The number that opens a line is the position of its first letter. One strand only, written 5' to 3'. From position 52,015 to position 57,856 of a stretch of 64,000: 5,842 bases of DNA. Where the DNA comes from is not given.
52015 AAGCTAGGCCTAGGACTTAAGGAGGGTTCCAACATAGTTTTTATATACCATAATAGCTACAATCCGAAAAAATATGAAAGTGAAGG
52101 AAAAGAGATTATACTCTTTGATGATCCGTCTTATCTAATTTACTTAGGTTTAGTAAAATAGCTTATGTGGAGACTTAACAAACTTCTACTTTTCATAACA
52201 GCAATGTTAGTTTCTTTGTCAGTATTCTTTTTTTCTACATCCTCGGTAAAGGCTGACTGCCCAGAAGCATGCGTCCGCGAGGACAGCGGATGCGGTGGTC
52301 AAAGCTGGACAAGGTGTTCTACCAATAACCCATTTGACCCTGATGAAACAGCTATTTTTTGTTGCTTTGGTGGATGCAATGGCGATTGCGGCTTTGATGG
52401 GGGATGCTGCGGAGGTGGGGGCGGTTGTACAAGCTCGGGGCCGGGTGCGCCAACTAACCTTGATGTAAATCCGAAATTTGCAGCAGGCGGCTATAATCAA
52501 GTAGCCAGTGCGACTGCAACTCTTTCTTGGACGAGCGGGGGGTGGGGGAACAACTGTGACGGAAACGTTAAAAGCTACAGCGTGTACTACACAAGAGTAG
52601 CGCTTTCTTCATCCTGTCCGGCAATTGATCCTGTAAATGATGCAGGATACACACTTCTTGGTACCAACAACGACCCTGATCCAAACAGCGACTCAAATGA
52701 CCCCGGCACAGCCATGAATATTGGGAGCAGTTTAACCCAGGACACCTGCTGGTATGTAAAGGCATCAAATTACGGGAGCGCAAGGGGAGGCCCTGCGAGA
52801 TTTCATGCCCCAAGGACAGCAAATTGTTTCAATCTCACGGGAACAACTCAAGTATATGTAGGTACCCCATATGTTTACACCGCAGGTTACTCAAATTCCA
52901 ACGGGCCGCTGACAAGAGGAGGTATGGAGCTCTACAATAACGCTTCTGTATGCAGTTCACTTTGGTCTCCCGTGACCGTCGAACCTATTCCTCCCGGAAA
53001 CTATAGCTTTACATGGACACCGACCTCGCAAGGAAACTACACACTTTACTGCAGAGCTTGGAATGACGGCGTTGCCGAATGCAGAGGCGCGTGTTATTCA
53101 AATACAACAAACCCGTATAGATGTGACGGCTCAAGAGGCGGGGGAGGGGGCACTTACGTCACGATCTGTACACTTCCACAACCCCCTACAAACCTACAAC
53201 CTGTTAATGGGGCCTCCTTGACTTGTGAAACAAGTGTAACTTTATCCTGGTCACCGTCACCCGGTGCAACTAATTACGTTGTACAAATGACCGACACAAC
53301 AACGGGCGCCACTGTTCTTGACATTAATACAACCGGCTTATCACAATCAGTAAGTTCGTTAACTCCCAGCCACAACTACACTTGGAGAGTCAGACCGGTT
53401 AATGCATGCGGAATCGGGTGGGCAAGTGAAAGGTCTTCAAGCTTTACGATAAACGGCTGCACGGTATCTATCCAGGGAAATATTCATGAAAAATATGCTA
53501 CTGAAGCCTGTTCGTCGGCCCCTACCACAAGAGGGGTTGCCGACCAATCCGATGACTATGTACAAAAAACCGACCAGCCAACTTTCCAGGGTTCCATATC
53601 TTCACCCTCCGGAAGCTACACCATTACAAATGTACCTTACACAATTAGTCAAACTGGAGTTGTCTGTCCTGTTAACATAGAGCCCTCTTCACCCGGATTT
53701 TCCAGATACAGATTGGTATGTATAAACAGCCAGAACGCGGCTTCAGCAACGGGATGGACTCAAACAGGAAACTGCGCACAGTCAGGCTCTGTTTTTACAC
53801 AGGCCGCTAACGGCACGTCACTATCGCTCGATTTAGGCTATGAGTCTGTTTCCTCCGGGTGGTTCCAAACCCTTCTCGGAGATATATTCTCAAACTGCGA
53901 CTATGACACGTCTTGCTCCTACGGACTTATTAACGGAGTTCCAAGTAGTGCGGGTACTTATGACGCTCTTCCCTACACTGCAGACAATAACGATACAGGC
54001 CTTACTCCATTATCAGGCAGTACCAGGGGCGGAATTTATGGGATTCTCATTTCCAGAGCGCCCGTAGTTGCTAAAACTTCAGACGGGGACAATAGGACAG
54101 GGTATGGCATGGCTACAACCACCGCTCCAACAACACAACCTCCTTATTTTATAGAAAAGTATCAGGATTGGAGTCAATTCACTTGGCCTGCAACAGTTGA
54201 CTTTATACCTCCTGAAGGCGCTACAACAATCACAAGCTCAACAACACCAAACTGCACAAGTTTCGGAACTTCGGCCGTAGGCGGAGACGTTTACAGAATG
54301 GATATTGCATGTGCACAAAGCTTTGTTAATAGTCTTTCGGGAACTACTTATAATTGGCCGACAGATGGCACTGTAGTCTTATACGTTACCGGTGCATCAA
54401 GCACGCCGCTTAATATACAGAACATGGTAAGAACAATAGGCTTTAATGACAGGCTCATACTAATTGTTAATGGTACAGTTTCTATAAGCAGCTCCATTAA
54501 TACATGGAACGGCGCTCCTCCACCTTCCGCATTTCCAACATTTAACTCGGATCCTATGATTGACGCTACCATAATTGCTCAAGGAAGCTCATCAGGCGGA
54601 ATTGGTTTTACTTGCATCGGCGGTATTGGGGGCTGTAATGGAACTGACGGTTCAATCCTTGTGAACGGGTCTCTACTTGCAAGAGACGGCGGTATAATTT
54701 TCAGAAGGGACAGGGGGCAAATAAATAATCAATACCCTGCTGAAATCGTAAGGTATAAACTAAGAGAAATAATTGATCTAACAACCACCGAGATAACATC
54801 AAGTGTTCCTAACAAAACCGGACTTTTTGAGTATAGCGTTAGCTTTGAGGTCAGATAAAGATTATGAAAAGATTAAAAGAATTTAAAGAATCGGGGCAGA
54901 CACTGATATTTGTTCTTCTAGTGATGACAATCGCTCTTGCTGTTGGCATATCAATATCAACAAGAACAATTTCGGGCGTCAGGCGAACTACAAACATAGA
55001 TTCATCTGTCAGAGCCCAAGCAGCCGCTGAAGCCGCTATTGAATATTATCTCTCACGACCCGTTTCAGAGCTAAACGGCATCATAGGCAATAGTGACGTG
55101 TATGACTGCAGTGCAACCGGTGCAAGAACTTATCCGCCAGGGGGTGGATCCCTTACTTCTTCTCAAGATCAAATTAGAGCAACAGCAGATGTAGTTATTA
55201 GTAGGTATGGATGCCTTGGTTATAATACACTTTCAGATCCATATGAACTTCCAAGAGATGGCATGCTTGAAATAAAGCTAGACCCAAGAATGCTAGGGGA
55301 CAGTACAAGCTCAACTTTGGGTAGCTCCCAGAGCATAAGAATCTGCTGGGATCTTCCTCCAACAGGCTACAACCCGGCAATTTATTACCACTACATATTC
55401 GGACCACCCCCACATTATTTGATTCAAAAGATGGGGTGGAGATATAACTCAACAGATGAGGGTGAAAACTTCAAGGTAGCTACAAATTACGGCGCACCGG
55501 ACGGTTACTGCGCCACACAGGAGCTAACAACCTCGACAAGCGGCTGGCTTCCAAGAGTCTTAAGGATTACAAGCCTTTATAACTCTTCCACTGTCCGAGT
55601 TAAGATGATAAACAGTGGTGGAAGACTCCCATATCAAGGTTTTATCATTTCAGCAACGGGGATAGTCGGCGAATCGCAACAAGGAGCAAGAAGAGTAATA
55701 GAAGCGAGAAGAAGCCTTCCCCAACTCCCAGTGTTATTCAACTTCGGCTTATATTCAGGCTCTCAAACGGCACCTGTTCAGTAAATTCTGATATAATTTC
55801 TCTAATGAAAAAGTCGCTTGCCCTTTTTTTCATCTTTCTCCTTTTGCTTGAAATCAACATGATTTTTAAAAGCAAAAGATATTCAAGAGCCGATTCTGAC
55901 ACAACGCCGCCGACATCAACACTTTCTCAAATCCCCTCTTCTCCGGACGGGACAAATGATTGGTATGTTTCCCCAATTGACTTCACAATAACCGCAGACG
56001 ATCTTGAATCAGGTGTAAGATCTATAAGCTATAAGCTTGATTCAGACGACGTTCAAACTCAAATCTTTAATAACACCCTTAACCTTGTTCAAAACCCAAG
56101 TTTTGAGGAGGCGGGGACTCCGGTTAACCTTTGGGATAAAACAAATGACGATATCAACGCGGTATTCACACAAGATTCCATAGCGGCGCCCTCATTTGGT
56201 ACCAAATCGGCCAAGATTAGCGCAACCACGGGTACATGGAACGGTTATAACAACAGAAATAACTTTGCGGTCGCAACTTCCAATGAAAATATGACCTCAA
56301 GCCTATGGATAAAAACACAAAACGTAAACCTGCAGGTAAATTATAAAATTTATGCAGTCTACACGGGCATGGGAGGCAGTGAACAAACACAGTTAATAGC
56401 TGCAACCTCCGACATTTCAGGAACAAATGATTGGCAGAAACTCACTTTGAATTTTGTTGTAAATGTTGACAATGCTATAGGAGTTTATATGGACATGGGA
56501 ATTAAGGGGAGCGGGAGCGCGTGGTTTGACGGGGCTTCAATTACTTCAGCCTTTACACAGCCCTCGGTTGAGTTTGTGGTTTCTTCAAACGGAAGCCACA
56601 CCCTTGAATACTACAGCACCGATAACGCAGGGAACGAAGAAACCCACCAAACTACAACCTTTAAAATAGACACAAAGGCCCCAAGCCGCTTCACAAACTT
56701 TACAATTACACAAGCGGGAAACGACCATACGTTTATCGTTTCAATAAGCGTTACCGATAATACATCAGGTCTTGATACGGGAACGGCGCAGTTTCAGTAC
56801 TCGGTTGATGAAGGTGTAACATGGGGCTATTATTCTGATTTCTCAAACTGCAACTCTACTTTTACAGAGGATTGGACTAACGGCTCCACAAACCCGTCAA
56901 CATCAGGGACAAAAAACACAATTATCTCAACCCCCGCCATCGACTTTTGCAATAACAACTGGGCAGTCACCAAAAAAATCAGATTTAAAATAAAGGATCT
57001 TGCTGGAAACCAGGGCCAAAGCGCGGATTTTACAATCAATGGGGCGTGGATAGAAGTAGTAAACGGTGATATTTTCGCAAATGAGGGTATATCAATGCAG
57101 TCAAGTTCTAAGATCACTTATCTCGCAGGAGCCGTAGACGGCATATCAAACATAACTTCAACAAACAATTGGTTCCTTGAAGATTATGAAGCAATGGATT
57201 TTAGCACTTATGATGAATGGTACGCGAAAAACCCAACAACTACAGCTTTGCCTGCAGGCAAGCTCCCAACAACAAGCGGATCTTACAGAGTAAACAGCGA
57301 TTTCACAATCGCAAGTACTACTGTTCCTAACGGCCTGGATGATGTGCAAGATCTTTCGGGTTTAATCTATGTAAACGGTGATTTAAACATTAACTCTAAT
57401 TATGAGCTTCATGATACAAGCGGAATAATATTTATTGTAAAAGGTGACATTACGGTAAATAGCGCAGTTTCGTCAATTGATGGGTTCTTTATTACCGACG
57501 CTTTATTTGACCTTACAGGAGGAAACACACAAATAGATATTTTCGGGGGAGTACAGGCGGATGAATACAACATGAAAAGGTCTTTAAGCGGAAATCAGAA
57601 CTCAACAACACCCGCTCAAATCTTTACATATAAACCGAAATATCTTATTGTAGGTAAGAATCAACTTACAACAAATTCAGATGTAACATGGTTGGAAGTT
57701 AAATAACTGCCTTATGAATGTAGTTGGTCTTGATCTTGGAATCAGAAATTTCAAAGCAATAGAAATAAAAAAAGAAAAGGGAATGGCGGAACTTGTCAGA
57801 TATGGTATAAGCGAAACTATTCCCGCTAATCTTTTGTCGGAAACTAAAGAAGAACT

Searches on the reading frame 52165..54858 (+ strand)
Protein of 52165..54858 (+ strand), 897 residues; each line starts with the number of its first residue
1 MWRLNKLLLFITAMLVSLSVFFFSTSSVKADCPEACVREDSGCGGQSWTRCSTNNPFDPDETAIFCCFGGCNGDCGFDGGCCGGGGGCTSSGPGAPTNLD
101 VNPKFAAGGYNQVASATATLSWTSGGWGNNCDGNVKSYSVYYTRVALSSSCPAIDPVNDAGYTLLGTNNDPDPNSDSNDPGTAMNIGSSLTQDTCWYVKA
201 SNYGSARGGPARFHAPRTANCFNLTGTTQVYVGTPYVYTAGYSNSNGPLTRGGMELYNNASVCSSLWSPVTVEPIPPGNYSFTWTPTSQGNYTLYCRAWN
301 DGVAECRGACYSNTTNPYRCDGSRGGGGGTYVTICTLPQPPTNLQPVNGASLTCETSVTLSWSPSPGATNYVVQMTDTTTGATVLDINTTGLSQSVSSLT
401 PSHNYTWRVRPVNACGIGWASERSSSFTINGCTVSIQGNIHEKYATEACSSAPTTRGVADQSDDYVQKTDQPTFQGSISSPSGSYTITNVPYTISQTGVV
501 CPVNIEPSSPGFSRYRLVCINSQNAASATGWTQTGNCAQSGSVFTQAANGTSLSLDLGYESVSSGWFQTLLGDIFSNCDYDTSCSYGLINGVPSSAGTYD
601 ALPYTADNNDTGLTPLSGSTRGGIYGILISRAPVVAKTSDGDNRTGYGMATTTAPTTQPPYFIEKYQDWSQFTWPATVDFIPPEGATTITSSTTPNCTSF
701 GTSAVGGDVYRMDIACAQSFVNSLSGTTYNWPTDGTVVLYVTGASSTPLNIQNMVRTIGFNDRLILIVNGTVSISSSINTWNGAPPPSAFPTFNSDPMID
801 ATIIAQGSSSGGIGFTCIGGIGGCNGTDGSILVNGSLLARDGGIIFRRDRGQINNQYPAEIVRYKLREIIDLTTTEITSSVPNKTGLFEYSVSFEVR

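Call 17: search_protein_families(library=pfam, proteins=[window:52165-54858:+], max_evalue=0.01)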
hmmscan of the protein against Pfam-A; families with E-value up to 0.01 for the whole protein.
window:52165-54858:+ (897 aa): 2 families
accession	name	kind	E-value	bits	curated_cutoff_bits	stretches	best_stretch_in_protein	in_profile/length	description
PF00041.27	fn3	-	4e-07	30.6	25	1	355-424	13-81/84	Fibronectin type III domain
PF07495.19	Y_Y_Y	-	0.0065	16.8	26.6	0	278-300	25-48/65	Y_Y_Y domain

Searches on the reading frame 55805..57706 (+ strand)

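Call 17: search_protein_families(library=pfam, proteins=[window:55805-57706:+], max_evalue=0.01)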
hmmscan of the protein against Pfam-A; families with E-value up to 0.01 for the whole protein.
window:55805-57706:+ (633 aa): 1 family
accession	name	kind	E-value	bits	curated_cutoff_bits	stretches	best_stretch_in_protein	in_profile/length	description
PF19077.6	Big_13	-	0.00051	20.9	27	1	260-290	72-102/102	Bacterial Ig-like domain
